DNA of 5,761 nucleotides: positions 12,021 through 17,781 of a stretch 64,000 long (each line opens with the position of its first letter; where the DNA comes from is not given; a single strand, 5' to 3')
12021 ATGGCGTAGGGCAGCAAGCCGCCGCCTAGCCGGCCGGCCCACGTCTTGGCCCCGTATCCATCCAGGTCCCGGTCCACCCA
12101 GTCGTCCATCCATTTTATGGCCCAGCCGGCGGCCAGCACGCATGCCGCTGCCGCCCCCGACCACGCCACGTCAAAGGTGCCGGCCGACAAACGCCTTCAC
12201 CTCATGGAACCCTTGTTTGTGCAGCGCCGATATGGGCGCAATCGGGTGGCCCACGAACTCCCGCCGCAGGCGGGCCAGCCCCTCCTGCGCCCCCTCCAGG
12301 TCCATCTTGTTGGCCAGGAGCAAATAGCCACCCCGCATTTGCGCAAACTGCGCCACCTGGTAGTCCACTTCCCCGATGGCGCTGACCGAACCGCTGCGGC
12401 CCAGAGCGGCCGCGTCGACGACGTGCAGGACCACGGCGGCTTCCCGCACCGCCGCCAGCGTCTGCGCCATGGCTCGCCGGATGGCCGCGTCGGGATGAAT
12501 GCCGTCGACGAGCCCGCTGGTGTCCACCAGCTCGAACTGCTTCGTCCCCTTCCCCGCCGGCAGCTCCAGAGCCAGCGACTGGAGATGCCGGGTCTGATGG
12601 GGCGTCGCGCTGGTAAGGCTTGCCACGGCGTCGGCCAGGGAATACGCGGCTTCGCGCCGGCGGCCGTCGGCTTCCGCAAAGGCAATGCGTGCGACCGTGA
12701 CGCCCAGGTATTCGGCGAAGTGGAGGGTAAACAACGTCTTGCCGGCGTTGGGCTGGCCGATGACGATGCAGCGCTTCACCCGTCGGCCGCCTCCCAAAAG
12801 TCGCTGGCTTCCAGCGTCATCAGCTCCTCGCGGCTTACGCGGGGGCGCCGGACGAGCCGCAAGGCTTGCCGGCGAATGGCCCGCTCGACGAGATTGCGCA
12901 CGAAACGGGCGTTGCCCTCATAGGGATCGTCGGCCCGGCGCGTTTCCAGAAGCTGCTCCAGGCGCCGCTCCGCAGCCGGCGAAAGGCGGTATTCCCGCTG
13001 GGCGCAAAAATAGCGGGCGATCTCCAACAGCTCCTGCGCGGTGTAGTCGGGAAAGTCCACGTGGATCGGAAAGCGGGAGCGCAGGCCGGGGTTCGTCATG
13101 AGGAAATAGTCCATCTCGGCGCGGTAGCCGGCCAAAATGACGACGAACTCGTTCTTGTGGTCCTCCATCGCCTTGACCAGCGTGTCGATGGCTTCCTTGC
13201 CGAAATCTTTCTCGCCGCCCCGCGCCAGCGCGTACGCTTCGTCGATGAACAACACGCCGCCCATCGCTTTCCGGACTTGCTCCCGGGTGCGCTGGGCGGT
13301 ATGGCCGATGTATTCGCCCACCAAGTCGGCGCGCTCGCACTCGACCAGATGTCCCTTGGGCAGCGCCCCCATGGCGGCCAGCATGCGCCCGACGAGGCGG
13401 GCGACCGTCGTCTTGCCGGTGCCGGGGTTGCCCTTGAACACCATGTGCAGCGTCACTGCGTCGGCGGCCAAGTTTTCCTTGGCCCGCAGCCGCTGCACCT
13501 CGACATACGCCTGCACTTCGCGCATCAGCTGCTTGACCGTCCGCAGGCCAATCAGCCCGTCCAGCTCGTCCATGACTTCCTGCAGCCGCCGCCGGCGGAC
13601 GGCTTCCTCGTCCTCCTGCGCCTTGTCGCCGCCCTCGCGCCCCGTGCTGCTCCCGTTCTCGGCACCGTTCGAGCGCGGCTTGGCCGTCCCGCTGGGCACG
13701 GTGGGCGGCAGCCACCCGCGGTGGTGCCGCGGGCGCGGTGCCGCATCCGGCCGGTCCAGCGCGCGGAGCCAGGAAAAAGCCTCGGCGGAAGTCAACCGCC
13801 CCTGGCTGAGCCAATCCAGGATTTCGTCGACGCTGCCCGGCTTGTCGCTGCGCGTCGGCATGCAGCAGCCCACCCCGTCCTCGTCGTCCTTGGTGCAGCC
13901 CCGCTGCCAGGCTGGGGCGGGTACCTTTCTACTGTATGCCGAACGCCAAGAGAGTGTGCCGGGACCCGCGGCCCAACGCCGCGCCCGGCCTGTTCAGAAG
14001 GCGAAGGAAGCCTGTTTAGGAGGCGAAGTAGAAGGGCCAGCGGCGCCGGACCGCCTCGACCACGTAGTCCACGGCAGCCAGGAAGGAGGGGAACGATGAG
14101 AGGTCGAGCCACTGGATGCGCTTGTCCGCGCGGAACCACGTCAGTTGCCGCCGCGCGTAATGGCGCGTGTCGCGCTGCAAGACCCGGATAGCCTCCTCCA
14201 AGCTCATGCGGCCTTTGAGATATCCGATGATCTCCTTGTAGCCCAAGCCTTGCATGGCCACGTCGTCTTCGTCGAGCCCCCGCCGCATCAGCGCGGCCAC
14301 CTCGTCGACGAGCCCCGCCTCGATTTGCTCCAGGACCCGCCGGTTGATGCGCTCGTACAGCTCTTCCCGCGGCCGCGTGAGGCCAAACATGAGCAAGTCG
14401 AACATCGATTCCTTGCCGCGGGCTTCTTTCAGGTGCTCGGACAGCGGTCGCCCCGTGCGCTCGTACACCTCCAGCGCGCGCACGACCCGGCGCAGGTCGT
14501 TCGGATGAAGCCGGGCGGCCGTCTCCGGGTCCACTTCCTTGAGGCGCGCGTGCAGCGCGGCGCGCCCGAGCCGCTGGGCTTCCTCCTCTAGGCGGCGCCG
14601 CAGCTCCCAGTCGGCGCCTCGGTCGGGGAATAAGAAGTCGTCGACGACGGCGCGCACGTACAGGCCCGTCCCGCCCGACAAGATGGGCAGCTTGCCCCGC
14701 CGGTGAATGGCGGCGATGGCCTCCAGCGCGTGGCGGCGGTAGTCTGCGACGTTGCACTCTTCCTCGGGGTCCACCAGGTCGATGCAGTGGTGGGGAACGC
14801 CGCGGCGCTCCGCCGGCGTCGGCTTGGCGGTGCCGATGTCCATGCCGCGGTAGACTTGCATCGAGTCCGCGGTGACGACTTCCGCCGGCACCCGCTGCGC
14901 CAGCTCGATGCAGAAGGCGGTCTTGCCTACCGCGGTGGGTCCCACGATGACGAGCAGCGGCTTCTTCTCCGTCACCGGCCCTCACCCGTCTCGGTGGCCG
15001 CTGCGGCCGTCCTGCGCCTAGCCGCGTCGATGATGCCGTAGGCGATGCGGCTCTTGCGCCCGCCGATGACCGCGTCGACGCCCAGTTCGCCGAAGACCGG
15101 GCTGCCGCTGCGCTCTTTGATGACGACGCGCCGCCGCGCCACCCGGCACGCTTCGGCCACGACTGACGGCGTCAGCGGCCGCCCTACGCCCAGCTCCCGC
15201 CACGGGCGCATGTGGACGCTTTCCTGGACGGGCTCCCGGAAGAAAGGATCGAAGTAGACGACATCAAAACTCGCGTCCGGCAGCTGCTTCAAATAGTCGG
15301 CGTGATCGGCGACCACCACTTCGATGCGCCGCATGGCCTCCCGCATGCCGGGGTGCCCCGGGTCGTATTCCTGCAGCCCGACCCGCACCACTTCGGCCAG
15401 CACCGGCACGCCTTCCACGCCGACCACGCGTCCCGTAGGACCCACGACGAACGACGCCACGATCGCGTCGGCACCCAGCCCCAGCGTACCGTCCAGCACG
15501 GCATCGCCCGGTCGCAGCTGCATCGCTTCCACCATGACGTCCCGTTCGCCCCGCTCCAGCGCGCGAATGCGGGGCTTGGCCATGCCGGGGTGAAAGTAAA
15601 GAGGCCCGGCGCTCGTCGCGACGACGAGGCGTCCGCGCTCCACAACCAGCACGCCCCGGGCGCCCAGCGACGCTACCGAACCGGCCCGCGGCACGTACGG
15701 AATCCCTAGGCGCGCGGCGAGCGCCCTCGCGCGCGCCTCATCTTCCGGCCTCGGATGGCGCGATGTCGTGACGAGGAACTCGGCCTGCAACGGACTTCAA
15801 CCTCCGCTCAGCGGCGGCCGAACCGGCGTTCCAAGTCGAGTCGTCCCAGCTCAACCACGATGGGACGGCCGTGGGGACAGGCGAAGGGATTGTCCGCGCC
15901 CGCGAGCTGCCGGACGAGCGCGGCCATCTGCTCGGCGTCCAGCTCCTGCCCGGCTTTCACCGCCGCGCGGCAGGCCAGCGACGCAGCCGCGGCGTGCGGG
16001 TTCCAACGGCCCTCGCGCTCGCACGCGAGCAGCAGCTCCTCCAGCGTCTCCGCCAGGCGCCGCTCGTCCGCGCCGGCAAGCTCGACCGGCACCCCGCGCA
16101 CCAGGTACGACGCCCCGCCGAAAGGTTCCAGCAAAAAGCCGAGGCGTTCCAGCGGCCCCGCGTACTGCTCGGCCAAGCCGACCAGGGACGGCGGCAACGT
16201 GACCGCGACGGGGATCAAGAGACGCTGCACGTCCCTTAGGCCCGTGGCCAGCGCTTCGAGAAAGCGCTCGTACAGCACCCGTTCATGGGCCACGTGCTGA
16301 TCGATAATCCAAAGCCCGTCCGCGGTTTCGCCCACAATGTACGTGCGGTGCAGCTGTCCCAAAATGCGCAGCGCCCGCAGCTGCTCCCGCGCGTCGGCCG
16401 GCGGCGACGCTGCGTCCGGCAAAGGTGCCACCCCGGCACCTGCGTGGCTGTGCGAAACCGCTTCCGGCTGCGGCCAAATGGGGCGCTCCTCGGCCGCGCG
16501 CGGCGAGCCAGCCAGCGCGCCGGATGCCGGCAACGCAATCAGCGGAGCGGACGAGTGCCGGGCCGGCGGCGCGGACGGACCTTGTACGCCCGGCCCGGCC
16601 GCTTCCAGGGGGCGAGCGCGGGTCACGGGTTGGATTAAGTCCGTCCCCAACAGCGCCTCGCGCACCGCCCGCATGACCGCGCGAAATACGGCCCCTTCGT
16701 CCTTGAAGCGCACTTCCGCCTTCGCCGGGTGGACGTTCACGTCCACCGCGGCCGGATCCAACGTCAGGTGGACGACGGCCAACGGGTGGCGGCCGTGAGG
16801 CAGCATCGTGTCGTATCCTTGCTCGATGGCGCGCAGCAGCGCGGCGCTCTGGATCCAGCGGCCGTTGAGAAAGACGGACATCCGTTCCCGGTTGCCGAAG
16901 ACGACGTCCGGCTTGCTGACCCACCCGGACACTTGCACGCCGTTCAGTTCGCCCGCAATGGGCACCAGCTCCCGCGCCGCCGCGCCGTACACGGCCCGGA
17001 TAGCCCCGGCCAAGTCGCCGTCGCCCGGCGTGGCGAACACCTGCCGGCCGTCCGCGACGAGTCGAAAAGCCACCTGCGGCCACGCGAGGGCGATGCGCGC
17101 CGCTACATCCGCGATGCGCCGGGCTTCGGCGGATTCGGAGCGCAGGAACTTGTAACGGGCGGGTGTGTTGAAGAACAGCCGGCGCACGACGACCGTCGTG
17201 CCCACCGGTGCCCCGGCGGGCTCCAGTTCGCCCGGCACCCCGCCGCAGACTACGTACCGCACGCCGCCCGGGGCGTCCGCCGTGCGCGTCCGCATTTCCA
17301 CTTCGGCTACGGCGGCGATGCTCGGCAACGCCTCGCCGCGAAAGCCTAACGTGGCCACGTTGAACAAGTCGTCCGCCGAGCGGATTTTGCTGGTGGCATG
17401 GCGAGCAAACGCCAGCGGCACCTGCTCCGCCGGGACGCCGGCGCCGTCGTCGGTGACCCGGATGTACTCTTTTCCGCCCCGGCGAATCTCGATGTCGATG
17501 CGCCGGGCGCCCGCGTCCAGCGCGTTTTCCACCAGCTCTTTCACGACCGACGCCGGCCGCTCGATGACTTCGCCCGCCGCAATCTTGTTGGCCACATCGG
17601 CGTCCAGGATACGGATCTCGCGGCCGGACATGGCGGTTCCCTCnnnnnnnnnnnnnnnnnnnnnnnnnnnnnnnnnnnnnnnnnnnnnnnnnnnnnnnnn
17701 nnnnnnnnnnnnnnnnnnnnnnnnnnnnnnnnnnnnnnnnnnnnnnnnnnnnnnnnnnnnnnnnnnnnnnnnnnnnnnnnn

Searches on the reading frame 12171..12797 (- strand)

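Call 29: search_protein_families(library=pfam, proteins=[window:12171-12797:-], max_evalue=0.00001)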
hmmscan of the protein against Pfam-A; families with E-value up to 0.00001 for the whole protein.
window:12171-12797:- (208 aa): 1 family
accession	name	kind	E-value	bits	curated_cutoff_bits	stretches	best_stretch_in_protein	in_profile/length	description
PF01926.29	MMR_HSR1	-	9.3e-12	45.5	21.9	1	54-163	19-112/113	50S ribosome-binding GTPase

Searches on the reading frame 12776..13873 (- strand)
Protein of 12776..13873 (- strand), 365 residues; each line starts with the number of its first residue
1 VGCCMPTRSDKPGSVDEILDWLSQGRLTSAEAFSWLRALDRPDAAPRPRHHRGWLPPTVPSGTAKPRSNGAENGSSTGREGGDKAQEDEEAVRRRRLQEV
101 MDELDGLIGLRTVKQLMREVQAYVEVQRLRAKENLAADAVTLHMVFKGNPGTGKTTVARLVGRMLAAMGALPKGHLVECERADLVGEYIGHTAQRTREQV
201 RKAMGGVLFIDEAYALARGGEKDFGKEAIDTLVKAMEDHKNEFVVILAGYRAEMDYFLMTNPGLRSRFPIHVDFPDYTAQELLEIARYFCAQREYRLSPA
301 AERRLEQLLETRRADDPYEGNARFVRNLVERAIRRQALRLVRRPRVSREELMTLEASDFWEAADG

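Call 29: search_protein_families(library=pfam, proteins=[window:12776-13873:-], max_evalue=0.00001)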
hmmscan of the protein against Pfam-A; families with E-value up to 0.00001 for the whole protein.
window:12776-13873:- (365 aa): 2 families
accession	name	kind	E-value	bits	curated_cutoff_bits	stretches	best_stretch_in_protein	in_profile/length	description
PF17866.7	AAA_lid_6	-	2.2e-21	76.1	24.3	1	299-359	1-60/60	AAA lid domain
PF00004.35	AAA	-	6.7e-20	72.3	21.2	1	144-275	1-130/131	ATPase family associated with various cellular activities (AAA)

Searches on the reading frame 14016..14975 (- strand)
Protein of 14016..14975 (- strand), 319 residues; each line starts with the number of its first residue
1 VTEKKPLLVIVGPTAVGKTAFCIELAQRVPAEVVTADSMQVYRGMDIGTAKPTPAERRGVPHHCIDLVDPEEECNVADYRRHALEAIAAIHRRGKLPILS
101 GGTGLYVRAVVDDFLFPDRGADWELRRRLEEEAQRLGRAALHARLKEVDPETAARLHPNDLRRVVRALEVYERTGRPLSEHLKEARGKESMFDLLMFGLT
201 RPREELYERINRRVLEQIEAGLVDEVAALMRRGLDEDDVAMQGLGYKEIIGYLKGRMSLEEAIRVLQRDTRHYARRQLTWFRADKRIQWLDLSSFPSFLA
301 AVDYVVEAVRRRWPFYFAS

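Call 29: search_protein_families(library=pfam, proteins=[window:14016-14975:-], max_evalue=0.00001)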
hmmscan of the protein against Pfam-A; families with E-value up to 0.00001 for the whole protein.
window:14016-14975:- (319 aa): 2 families
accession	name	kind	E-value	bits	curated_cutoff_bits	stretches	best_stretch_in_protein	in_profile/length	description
PF01715.23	IPPT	-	6.3e-97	324.4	23.6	1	40-283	1-242/243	IPP transferase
PF01745.22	IPT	-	6.3e-09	36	20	1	8-64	4-60/233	Isopentenyl transferase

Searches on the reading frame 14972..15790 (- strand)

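Call 29: search_protein_families(library=pfam, proteins=[window:14972-15790:-], max_evalue=0.00001)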
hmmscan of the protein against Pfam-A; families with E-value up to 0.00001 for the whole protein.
window:14972-15790:- (272 aa): 1 family
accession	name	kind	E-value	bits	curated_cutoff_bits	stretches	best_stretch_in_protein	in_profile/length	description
PF04445.19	SAM_MT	-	2.2e-14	53.9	26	1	71-248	47-224/230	Putative SAM-dependent methyltransferase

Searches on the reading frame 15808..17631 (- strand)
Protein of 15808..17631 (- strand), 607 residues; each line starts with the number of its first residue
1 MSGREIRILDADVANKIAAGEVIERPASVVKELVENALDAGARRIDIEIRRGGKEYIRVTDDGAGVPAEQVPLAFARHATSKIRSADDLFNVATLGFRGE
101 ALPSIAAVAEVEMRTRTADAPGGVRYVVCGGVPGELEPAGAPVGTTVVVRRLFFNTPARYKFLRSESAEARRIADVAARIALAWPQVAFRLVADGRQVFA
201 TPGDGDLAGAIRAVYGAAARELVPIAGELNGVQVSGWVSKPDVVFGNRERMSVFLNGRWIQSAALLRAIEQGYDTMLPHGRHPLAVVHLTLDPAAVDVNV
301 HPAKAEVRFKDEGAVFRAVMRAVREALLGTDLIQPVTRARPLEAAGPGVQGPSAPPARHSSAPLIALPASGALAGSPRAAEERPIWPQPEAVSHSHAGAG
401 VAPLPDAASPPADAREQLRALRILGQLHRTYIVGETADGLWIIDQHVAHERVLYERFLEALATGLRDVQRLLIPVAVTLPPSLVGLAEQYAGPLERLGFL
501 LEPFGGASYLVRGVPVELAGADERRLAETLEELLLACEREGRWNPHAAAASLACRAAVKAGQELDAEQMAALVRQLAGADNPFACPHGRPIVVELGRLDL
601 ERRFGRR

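Call 29: search_protein_families(library=pfam, proteins=[window:15808-17631:-], max_evalue=0.00001)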
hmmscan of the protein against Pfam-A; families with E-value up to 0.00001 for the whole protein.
window:15808-17631:- (607 aa): 4 families
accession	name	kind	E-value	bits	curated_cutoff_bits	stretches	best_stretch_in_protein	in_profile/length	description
PF01119.25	DNA_mis_repair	-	9.3e-35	119.3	26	1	212-327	2-118/119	DNA mismatch repair protein, C-terminal domain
PF08676.16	MutL_C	-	1.7e-33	115.8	25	1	424-564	1-142/142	MutL C terminal dimerisation domain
PF02518.31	HATPase_c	-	2.6e-09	37.9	26.4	1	24-80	4-63/111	Histidine kinase-, DNA gyrase B-, and HSP90-like ATPase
PF13589.12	HATPase_c_3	-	4.7e-08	33.6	25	1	27-83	4-62/137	Histidine kinase-, DNA gyrase B-, and HSP90-like ATPase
